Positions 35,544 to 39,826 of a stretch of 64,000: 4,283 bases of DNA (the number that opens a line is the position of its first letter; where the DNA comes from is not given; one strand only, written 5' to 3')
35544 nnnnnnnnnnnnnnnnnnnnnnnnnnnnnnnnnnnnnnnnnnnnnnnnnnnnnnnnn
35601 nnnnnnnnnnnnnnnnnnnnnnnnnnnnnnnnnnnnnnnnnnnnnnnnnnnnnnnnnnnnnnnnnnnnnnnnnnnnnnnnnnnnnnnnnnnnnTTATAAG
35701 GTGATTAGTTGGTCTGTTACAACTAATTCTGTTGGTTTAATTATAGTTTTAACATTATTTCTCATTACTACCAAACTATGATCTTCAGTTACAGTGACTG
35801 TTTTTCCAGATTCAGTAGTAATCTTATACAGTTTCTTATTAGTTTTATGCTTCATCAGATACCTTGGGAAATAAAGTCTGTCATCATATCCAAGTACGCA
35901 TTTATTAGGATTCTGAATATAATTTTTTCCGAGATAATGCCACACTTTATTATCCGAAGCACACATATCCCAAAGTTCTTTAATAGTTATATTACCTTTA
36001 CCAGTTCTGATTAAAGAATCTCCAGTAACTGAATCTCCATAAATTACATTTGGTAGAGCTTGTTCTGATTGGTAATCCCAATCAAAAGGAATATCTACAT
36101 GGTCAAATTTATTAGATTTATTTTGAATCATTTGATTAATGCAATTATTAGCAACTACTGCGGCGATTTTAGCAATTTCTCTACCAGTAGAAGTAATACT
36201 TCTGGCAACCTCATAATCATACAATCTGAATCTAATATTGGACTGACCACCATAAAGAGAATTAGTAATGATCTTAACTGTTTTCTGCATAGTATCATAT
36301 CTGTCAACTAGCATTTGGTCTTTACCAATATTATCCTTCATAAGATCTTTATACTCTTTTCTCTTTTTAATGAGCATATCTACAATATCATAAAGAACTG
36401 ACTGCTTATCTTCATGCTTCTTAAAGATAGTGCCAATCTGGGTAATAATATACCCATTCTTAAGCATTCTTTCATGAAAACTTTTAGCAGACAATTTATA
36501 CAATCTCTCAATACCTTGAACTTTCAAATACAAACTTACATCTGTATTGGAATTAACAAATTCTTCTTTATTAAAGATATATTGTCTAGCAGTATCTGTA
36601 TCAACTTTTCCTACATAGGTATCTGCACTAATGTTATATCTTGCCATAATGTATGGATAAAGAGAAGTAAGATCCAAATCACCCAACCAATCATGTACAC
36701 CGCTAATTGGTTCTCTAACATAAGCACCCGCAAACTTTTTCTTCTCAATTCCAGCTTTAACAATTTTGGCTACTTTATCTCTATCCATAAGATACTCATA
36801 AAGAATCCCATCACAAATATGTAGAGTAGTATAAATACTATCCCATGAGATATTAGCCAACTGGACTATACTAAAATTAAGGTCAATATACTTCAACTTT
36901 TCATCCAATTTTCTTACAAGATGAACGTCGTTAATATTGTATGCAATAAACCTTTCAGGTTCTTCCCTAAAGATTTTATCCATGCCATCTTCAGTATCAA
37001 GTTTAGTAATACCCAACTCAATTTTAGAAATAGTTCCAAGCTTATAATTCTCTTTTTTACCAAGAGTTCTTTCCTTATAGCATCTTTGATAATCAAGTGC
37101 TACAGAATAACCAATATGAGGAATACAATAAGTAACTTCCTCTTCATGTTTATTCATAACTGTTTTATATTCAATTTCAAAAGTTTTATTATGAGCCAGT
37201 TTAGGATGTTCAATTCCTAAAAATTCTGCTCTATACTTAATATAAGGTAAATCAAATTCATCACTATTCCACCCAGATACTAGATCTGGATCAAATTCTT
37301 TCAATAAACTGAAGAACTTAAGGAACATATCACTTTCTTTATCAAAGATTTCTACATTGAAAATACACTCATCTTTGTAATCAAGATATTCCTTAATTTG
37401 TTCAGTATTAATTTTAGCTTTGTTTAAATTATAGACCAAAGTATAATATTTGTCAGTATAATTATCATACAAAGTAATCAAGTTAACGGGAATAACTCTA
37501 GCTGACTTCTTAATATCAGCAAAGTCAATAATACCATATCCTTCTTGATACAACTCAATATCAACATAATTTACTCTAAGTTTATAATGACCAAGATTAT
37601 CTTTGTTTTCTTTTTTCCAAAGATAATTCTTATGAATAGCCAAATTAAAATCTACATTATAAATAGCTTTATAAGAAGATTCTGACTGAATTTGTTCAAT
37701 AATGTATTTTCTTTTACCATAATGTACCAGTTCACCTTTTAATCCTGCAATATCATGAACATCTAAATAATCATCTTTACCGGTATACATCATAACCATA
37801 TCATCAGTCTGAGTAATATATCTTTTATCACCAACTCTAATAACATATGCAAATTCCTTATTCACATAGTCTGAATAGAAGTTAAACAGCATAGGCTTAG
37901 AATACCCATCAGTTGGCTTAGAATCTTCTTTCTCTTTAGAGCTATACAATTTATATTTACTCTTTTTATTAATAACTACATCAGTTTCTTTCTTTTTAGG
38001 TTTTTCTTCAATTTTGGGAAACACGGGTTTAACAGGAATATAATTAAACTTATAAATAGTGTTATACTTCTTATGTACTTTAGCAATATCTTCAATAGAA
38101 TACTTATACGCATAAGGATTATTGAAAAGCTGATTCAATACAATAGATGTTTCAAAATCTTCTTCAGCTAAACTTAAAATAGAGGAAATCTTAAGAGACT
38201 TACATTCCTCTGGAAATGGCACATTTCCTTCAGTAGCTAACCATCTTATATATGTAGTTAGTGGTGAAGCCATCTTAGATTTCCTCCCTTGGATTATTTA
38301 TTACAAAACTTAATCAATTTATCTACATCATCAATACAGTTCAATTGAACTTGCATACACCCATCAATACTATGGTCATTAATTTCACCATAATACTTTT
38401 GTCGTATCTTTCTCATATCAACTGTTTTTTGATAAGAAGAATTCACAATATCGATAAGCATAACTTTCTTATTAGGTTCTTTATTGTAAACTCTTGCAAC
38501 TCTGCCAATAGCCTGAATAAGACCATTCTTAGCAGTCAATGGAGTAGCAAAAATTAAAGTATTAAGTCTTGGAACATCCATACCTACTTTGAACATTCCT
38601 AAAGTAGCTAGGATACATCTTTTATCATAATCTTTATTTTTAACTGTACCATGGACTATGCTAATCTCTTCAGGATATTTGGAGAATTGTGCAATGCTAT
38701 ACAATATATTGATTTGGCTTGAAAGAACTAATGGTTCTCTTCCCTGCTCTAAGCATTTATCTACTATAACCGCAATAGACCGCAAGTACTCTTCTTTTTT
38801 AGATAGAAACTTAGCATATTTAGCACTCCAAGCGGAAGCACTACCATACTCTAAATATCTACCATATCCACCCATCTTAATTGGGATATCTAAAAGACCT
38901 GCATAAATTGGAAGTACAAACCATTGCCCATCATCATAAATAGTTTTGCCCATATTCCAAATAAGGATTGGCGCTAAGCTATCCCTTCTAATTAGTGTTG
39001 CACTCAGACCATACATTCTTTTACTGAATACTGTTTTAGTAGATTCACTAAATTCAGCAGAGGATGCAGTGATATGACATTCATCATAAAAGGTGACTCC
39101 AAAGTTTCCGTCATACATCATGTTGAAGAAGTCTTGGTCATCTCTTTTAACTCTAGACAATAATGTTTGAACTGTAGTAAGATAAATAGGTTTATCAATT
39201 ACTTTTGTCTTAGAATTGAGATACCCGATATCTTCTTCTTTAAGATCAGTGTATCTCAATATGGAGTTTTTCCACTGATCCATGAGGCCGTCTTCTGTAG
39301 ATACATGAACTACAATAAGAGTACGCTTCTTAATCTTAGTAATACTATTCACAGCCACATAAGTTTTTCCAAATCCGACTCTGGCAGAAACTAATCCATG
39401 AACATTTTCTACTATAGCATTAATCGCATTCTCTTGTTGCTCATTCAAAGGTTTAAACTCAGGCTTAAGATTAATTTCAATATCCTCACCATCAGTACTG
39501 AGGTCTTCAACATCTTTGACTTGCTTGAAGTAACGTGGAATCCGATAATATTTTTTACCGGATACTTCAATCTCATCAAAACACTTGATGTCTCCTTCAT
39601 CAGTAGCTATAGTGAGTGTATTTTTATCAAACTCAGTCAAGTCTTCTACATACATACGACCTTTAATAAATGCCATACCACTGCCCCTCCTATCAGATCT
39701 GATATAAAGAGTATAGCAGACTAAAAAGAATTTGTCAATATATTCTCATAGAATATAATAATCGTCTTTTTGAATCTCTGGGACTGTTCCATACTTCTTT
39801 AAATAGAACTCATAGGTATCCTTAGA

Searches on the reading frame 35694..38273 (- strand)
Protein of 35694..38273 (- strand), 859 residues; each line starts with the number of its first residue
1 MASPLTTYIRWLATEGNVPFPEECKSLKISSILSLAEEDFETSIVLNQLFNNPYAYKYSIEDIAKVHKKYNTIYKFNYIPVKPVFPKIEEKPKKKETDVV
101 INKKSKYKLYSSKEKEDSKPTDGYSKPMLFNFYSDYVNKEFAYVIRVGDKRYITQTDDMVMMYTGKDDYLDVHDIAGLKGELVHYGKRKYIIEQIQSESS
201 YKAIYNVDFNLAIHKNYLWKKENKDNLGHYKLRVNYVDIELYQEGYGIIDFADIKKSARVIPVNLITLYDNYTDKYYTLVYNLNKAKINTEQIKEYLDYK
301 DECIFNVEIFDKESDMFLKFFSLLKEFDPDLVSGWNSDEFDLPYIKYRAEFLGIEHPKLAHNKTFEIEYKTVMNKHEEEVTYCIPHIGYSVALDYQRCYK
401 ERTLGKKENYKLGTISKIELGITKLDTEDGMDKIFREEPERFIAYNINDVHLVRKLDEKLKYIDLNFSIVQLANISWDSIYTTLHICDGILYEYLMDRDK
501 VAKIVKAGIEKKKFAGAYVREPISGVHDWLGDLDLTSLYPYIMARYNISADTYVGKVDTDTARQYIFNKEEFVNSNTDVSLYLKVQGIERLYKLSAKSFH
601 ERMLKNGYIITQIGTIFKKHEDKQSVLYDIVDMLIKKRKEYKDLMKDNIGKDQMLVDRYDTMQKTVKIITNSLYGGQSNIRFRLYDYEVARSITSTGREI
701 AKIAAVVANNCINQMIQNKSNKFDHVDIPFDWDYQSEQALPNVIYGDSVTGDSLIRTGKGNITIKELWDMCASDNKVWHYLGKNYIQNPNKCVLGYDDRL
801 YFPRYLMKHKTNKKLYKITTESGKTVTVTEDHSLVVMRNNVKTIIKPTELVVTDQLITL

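Call 106: search_protein_families(library=pfam, proteins=[window:35694-38273:-], max_evalue=0.00001)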
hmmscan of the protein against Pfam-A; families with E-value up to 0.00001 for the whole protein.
window:35694-38273:- (859 aa): 4 families
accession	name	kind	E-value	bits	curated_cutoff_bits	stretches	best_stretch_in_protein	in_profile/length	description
PF00136.26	DNA_pol_B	-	2.1e-26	93.2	23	1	510-754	39-232/453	DNA polymerase family B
PF03104.25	DNA_pol_B_exo1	-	4.7e-16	59.4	23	1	202-414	37-241/242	DNA polymerase family B, exonuclease domain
PF14890.11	Intein_splicing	-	3.1e-08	34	35.8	1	760-857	8-93/155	Intein splicing domain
PF10108.15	DNA_pol_B_exo2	-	2.9e-07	30.8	24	1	311-364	35-87/213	Predicted 3'-5' exonuclease related to the exonuclease domain of PolB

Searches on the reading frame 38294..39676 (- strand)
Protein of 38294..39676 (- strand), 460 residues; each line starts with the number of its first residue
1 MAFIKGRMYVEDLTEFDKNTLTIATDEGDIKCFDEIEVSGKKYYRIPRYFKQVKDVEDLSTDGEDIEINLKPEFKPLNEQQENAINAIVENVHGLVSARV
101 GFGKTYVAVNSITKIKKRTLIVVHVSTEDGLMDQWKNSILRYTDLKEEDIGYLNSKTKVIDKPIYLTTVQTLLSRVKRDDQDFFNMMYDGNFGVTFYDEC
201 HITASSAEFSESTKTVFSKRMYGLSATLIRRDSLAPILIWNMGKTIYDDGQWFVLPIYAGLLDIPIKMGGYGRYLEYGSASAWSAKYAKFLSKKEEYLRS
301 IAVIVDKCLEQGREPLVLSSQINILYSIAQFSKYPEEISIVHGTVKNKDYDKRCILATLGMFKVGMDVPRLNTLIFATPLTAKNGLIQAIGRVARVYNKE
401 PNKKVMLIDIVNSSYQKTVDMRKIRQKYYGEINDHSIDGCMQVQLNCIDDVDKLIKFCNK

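Call 106: search_protein_families(library=pfam, proteins=[window:38294-39676:-], max_evalue=0.00001)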
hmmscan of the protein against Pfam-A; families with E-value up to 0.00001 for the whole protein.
window:38294-39676:- (460 aa): 3 families
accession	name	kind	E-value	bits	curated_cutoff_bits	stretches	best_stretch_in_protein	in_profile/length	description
PF04851.21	ResIII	-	2.5e-17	63.7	22.5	1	76-229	3-163/164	Type III restriction enzyme, res subunit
PF00270.35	DEAD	-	5e-08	33.3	26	1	79-229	2-161/167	DEAD/DEAH box helicase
PF22679.2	T1R_D3-like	-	1.3e-06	29.4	27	1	323-400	74-147/158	Type I restriction enzyme subunit R domain 3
